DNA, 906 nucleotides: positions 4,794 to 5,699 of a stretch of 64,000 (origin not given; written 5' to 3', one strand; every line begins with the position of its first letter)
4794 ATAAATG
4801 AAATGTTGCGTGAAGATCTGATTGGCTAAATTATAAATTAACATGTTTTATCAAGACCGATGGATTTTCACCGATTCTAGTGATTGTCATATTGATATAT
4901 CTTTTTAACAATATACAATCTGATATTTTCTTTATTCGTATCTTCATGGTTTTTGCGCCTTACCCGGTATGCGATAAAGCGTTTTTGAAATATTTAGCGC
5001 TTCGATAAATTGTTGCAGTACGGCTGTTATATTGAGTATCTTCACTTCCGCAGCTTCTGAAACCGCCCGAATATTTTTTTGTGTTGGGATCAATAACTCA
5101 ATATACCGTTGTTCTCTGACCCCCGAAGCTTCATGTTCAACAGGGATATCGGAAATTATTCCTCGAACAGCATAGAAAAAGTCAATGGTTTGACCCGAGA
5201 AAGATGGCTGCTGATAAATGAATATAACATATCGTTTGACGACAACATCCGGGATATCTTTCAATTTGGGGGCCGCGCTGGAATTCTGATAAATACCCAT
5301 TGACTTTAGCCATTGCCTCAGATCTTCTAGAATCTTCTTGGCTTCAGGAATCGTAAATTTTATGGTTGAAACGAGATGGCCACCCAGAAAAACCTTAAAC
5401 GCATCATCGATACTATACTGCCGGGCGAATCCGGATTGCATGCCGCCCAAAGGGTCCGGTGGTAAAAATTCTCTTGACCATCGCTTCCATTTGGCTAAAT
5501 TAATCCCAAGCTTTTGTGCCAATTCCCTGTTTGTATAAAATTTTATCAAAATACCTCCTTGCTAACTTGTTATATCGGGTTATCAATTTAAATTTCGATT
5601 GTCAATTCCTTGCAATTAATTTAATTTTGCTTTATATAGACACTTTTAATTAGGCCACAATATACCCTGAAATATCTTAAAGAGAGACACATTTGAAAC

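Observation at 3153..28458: PUFA-synthase-type PKS (pfaD/pfaA/pfaC) joined directly to a complete oleABCD olefin cluster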

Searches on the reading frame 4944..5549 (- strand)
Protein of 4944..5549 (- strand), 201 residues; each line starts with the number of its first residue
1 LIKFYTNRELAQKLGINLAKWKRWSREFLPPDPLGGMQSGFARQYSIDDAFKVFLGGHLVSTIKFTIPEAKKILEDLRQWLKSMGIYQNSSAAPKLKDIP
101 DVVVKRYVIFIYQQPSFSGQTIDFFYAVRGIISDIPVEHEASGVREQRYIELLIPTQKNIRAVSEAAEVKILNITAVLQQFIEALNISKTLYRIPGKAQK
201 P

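Call 3: search_protein_families(library=pfam, proteins=[window:4944-5549:-])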
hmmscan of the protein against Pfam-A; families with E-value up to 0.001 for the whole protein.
window:4944-5549:- (201 aa): 0 families

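Call 4: search_protein_families(library=ncbifam, proteins=[window:4944-5549:-])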
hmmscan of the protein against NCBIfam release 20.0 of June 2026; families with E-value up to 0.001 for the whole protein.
window:4944-5549:- (201 aa): 0 families

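Call 48: find_homologous_proteins(query=window:4944-5549:-, max_evalue=0.00001)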
Query window:4944-5549:- (201 aa): 1618 proteins with E <= 0.00001 among 1735 candidates; the best 120 are listed.
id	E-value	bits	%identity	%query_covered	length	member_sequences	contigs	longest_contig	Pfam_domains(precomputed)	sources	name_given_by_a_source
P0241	2.2e-127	440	100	100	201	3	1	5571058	-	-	-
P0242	4.7e-82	292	70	97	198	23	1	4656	-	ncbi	-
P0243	1.6e-81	291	68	97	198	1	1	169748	-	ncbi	-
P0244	2.2e-79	284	66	97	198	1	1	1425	-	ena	-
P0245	2.7e-79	283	67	97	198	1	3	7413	-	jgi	jgi:hypothetical protein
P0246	6.6e-79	282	68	97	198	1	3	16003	-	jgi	jgi:hypothetical protein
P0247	1.1e-78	281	68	96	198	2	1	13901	-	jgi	jgi:hypothetical protein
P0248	1.6e-78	281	66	99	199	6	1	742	-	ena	-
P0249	3.0e-77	277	65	96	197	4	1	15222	-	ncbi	-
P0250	3.0e-75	270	61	96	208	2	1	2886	-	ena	-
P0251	1.0e-74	268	63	99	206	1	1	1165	-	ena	-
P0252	7.4e-73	262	62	98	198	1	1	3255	-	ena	-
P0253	4.3e-72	260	61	95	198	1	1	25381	-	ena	-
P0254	3.7e-71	257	59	98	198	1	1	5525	-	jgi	jgi:hypothetical protein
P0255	2.5e-70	254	60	99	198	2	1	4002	-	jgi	jgi:hypothetical protein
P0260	5.0e-61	224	55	94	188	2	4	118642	-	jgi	jgi:hypothetical protein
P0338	1.9e-54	202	53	93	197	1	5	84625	-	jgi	-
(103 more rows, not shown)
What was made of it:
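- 4944..5549 (-): 201-aa conserved gene transcribed divergently from pfaA; probable MerR-type transcription regulator. 1618 homologues, nearly all annotated 'hypothetical' (call 48).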

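Call 49: find_encoding_contigs(protein=P0260, flank=9000, max_places=3)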
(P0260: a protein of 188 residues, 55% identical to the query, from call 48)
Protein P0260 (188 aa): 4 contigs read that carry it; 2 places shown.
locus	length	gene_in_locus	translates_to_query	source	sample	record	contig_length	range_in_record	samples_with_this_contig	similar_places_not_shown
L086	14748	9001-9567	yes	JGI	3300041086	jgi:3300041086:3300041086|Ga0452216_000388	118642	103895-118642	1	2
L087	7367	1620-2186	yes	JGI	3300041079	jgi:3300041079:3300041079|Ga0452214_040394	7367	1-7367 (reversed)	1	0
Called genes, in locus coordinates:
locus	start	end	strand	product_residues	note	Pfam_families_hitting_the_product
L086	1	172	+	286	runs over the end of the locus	PF11356:T2SSC, PF13180:PDZ_2 (weak), PF17820:PDZ_6 (weak)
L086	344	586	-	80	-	PF00313:CSD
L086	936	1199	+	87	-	-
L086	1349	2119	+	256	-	PF03747:ADP_ribosyl_GH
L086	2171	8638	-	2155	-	PF00109:ketoacyl-synt, PF02801:Ketoacyl-synt_C, PF16197:KAsynt_C_assoc, PF00698:Acyl_transf_1, PF08659:KR, PF00106:adh_short, PF13561:adh_short_C2, PF14765:PS-DH, +1 more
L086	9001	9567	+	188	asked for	-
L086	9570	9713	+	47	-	-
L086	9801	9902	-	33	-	-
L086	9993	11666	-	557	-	PF03060:NMO, PF21607:FabD_helical_ins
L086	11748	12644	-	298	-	PF02899:Phage_int_SAM_1, PF13495:Phage_int_SAM_4 (faint), PF00589:Phage_integrase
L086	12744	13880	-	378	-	PF01321:Creatinase_N, PF00557:Peptidase_M24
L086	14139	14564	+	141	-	PF02662:FlpD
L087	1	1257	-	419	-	?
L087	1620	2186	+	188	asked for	-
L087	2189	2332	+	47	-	-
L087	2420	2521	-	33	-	-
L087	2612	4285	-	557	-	PF03060:NMO, PF21607:FabD_helical_ins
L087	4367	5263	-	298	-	PF02899:Phage_int_SAM_1, PF13495:Phage_int_SAM_4 (faint), PF00589:Phage_integrase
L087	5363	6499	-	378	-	PF01321:Creatinase_N, PF00557:Peptidase_M24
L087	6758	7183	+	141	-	PF02662:FlpD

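Call 50: find_encoding_contigs(protein=P0338, flank=9000, max_places=3)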
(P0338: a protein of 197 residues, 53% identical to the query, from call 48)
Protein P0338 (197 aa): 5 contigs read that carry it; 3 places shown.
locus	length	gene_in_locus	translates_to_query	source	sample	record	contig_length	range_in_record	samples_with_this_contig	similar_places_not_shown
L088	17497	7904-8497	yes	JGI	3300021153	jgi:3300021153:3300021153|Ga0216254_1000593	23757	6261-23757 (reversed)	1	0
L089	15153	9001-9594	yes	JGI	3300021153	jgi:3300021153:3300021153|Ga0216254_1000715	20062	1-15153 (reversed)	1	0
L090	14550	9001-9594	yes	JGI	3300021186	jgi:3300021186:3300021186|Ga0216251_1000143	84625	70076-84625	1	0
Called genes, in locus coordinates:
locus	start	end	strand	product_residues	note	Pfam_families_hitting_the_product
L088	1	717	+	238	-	?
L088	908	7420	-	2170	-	PF00109:ketoacyl-synt, PF02801:Ketoacyl-synt_C, PF16197:KAsynt_C_assoc, PF00698:Acyl_transf_1, PF00550:PP-binding, PF08659:KR, PF00106:adh_short, PF14765:PS-DH, +1 more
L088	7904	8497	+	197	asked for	-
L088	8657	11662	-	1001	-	PF00072:Response_reg (faint), PF01326:PPDK_N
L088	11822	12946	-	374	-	PF01546:Peptidase_M20, PF07687:M20_dimer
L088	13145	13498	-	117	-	PF02452:PemK_toxin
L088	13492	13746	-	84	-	-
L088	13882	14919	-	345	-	PF16884:ADH_N_2, PF00107:ADH_zinc_N, PF13602:ADH_zinc_N_2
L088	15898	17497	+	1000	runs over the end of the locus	PF04313:HSDR_N, PF00270:DEAD, PF04851:ResIII, PF18766:SWI2_SNF2, PF22679:T1R_D3-like, PF12008:EcoR124_C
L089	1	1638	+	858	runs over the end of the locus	-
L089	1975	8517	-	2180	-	PF00109:ketoacyl-synt, PF02801:Ketoacyl-synt_C, PF16197:KAsynt_C_assoc, PF00698:Acyl_transf_1, PF00550:PP-binding, PF08659:KR, PF00106:adh_short, PF14765:PS-DH, +1 more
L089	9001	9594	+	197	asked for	-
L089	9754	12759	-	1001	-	PF00072:Response_reg (faint), PF01326:PPDK_N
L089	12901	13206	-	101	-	PF12441:CopG_antitoxin, PF14384:BrnA_antitoxin (weak)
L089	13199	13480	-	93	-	PF04365:BrnT_toxin (weak)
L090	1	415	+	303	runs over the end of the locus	PF18912:DZR_2 (weak), PF00156:Pribosyltran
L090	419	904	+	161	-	PF01467:CTP_transf_like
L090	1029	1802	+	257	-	PF02578:Cu-oxidase_4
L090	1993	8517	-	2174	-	PF00109:ketoacyl-synt, PF02801:Ketoacyl-synt_C, PF16197:KAsynt_C_assoc, PF00698:Acyl_transf_1, PF00550:PP-binding, PF08659:KR, PF00106:adh_short, PF13561:adh_short_C2, +1 more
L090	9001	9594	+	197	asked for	-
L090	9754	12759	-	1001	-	PF00072:Response_reg (faint), PF01326:PPDK_N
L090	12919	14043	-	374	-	PF01546:Peptidase_M20, PF07687:M20_dimer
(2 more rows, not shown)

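Call 53: search_solved_structures(query=A2, max_evalue=10)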
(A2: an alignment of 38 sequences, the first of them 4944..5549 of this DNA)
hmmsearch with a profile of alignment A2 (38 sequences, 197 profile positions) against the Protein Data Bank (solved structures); distinct sequences matched with E-value up to 10: 28.
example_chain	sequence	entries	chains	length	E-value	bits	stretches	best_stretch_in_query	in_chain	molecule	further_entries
6xh5_A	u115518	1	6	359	0.0046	20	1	48-122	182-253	helical fusion design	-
5kp9_B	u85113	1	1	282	0.0076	19.3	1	48-113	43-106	EPN-01*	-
8ed3_A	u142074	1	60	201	0.0084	19.2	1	48-116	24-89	Designed I3-01 icosahedron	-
8a8n_A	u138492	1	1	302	0.0092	19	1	48-113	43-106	EPN-pX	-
8e01_A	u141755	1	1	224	0.01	18.9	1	48-115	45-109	2-dehydro-3-deoxyphosphogluconate aldolase/4-hydroxy-2-oxoglutarate aldolase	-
9dnd_D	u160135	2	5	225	0.014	18.4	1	48-112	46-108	Pseudosymmetric protein nanocages GI4 A Chain | Pseudosymmetric protein nanocage GI9-F7 A chain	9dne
9fo3_A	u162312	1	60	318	0.015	18.4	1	48-113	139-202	CAP255 gp140 SpyTag-SpyCatcher mi3,2-dehydro-3-deoxyphosphogluconate aldolase/4-hydroxy-2-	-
8jgc_A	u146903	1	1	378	0.017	18.2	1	48-113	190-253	LOV domain-containing protein,2-dehydro-3-deoxyphosphogluconate aldolase/4-hydroxy-2-oxogl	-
7b3y_B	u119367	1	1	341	0.017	18.2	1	48-113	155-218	Fibronectin binding protein,2-dehydro-3-deoxyphosphogluconate aldolase/4-hydroxy-2-oxoglut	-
8jga_A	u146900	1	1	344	0.018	18.1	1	48-113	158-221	Peptidyl-prolyl cis-trans isomerase FKBP1A,2-dehydro-3-deoxyphosphogluconate aldolase/4-hy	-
9dnd_B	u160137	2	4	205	0.028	17.5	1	47-105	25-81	Pseudosymmetric protein nanocages GI4 B Chain | Pseudosymmetric protein nanocage GI9-F7 B chain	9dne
8cus_B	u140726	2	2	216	0.055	16.5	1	48-131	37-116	I432-1(NaCl) Chain B | I432-1(Imd) Chain B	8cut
8far_B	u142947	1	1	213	0.055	16.5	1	48-131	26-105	I432-1-CC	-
8cwz_B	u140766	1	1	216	0.057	16.5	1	48-113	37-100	I432-1-X3 Chain B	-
1wa3_A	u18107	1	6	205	0.071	16.1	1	48-117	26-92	2-KETO-3-DEOXY-6-PHOSPHOGLUCONATE ALDOLASE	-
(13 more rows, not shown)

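Call 54: search_protein_families(library=pfam, alignment_id=A2, max_evalue=1)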
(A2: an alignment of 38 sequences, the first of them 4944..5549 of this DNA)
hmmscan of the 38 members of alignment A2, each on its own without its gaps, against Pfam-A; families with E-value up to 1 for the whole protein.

A. member 1, window:4944-5549:- (201 aa): 2 families
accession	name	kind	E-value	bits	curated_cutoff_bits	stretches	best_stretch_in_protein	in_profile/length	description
PF13411.12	MerR_1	-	0.049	14.2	21.6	1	5-76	1-68/69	MerR HTH family regulatory protein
PF21228.3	RuBisCO_activase_AAA_helical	-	0.17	12.6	27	1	116-138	28-50/96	Ribulose bisphosphate carboxylase/oxygenase activase, AAA, helical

B. families by the number of members that match (of 38 scanned): 17 families
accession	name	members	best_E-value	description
PF13411.12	MerR_1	26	1.4e-05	MerR HTH family regulatory protein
PF13175.12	AAA_15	2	0.016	AAA ATPase domain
PF19456.4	MobI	2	0.044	MobI protein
PF15603.11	Imm74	2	0.071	Immunity protein 74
PF20318.3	DUF6613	1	0.0038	Family of unknown function (DUF6613)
PF08547.18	CIA30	1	0.03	Complex I intermediate-associated protein 30 (CIA30)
PF08855.15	DUF1825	1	0.051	Domain of unknown function (DUF1825)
PF10281.14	Ish1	1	0.054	Putative nuclear envelope organisation protein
PF21984.2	DnaD_N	1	0.054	DnaD N-terminal domain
PF11646.13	DUF3258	1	0.14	Protein of unknown function DUF3258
PF07739.18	TipAS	1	0.16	TipAS antibiotic-recognition domain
PF21228.3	RuBisCO_activase_AAA_helical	1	0.17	Ribulose bisphosphate carboxylase/oxygenase activase, AAA, helical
PF22163.1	SipA_2nd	1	0.2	Salmonella Invasion protein A, C-terminal actin binding domain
PF04309.18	G3P_antiterm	1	0.21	Glycerol-3-phosphate responsive antiterminator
PF12728.13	HTH_17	1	0.22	Helix-turn-helix domain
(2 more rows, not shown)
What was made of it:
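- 4944..5549 (-): 26 of 38 members weakly match MerR_1 at residues 5-76, best E 1.4e-5 (call 54).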

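Call 58: predict_structure(alignment_id=A2)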
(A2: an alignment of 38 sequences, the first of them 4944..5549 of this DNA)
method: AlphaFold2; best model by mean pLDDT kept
length: 201 residues; sequences in the alignment: 38
mean_pLDDT: 77.9   pTM: 0.77
mean pLDDT of the five models: 77.9, 77.3, 77.0, 73.6, 40.2
residues with pLDDT >= 90: 80; 70-90: 59; 50-70: 39; < 50: 23
segments of 3 or more residues with pLDDT < 50: 90-100, 193-201
pLDDT, mean of each block of 10 residues (from residue 1): 82 94 92 59 81 96 95 93 74 44 81 73 86 78 79 75 64 94 82 41 35
secondary structure, 60 per line:
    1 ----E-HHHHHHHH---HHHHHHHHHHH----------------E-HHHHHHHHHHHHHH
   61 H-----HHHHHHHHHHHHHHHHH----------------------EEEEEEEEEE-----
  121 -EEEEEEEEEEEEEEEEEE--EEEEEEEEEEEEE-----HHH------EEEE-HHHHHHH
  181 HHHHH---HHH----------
elements in order: H7-14 H18-28 H47-61 H67-83 E106-115 E122-139 E142-154 E169-172 H174-185

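Call 61: fold_search(model_id=the predicted structure, library=pdb)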
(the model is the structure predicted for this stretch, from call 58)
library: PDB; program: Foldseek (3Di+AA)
matches with E <= 10: 458; with E <= 0.001: 1
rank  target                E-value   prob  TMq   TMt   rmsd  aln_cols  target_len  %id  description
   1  7xn2                  5.6e-04  1.00  0.46  0.59  11.1       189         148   14  Crystal structure of CvkR, a novel MerR-type transcriptional regulator (released 2023-03-08)
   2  3d71_A                9.1e-03  0.85  0.29  0.21  22.5       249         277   13  Crystal structure of E253Q BMRR bound to 22 base pair promoter site (released 2008-08-26)
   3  3q1m_A                1.3e-02  0.69  0.25  0.19  22.1       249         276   11  Crystal Structure of BmrR Dimer bound to DNA and the ligand 4-amino-quinaldine (released 2011-06-15)
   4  7ztb_A                5.3e-02  0.21  0.19  0.13  16.3       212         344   12  Structure of the Salmonella tRNA pyrophosphokinase CapRel (released 2022-11-23)
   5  3clo_C                6.6e-02  0.14  0.17  0.15  18.9       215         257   12  Crystal structure of putative transcriptional regulator containing a LuxR DNA binding domain (NP_811094.1) from Bacter (released 2008-04-01)
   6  3ucs_B                1.3e-01  0.90  0.29  0.52   8.8       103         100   13  Crystal structure of the complex between CBPA J-domain and CBPM (released 2013-07-03)
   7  3ucs_A                2.6e-01  0.80  0.29  0.52   8.5       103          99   14  Crystal structure of the complex between CBPA J-domain and CBPM (released 2013-07-03)
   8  4tvx_D                2.9e-01  0.18  0.27  0.17  21.1       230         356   14  Crystal structure of the E. coli CRISPR RNA-guided surveillance complex, Cascade (released 2014-08-13)
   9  5o60_Q                4.7e-01  0.15  0.14  0.21  12.6        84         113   19  Structure of the 50S large ribosomal subunit from Mycobacterium smegmatis (released 2017-07-12)
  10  3e0j_B                4.7e-01  0.09  0.14  0.18  13.9       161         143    9  X-ray structure of the complex of regulatory subunits of human DNA polymerase delta (released 2008-12-16)
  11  2yfh_D                5.0e-01  0.15  0.14  0.07  12.7        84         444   10  Structure of a Chimeric Glutamate Dehydrogenase (released 2012-04-04)
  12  3clo_A                6.5e-01  0.13  0.16  0.13  12.6       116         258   14  Crystal structure of putative transcriptional regulator containing a LuxR DNA binding domain (NP_811094.1) from Bacter (released 2008-04-01)
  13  8b9a_2                6.9e-01  0.06  0.16  0.09  16.7       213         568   11  S. cerevisiae replisome + Ctf4, bound by pol alpha primase. Complex engaged with a fork DNA substrate containing a 60  (released 2023-08-09)
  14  8p1q_B                6.9e-01  0.02  0.11  0.07  27.4       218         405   11  USP28 in complex with FT206 (released 2024-05-22)
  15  5i44_G                8.1e-01  0.92  0.27  0.72   2.7        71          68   17  Structure of RacA-DNA complex; P21 form (released 2016-05-04)
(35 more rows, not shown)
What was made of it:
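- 4944..5549 (-): The best PDB fold match is the MerR-type regulator CvkR (7xn2, E 5.6e-4), then BmrR (calls 58, 61).
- Tried and rejected: The fold search gave MerR-type regulators instead (calls 53, 61).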
